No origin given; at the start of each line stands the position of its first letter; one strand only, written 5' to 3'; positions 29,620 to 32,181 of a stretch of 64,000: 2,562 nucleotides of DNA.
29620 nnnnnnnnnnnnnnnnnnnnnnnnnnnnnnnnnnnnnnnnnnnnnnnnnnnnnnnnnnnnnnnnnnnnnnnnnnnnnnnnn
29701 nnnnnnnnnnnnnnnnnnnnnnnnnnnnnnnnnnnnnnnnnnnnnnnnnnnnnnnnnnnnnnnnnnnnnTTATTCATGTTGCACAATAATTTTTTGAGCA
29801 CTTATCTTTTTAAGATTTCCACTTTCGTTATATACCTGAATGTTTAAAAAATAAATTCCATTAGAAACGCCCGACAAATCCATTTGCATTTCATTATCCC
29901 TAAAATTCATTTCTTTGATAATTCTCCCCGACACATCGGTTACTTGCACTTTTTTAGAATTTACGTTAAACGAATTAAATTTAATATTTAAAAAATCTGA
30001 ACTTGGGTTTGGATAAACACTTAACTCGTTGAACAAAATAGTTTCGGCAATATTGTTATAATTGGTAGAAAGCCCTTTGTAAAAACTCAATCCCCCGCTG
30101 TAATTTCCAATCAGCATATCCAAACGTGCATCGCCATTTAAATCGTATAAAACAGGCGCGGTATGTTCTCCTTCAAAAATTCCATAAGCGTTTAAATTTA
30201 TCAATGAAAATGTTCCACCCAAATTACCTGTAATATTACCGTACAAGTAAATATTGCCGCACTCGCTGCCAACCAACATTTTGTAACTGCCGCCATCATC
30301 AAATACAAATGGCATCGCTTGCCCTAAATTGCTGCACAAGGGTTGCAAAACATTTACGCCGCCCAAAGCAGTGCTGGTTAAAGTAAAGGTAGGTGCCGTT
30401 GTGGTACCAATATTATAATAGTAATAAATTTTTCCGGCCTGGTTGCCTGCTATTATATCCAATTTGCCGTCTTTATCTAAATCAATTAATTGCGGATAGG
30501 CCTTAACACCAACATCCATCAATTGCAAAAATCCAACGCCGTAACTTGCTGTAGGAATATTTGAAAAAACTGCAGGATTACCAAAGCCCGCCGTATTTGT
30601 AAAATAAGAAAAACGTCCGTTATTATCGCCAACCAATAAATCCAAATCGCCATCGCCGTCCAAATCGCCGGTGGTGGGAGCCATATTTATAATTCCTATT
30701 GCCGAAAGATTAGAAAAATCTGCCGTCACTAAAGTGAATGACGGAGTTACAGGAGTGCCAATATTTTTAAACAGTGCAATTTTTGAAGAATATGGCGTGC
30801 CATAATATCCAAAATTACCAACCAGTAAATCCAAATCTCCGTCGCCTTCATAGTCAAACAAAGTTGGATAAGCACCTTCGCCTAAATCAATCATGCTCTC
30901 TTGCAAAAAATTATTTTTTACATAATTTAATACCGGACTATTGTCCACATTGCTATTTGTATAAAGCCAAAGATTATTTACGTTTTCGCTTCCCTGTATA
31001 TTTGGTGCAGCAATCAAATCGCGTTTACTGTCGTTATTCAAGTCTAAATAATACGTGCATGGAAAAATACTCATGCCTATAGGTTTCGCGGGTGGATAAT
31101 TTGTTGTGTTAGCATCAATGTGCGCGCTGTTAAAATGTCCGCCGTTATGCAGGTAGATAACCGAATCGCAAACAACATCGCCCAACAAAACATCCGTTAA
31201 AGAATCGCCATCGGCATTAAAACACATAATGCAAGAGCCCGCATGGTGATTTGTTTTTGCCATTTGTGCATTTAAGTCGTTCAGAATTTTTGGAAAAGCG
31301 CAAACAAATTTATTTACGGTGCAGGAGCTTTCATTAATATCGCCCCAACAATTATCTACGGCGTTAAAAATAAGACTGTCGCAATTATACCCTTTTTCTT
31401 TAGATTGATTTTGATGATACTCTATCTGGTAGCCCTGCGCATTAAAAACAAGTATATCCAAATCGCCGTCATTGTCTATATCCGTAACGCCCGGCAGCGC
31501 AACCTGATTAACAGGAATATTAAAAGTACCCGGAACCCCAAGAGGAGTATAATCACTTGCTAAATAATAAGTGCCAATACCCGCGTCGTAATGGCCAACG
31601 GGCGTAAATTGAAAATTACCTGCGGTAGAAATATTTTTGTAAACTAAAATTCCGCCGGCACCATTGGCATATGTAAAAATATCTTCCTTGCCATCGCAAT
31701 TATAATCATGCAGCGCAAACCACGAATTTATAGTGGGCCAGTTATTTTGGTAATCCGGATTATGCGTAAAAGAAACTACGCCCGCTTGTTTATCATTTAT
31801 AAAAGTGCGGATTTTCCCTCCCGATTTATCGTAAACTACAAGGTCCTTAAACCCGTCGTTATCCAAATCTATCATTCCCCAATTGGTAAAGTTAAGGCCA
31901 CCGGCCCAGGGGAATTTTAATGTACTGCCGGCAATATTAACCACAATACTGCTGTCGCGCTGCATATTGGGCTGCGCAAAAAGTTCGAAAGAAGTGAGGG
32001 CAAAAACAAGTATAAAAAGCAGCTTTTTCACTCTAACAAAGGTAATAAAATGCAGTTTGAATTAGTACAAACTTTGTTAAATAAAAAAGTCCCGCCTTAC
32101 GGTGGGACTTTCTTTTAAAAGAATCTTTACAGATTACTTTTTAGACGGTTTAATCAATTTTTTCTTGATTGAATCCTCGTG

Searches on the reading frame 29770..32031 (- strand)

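Call 9: search_protein_families(library=pfam, proteins=[window:29770-32031:-])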
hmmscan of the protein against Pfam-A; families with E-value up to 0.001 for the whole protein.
window:29770-32031:- (753 aa): 3 families
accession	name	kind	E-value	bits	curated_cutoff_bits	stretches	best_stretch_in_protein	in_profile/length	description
PF13517.12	FG-GAP_3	-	2.5e-28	98.9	26.9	3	393-467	1-61/61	FG-GAP-like repeat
PF01839.29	FG-GAP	-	4.4e-19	68.4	22.1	0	451-468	4-21/37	FG-GAP repeat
PF18962.6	Por_Secre_tail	-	3.5e-16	59.7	27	1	672-743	1-73/75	Secretion system C-terminal sorting domain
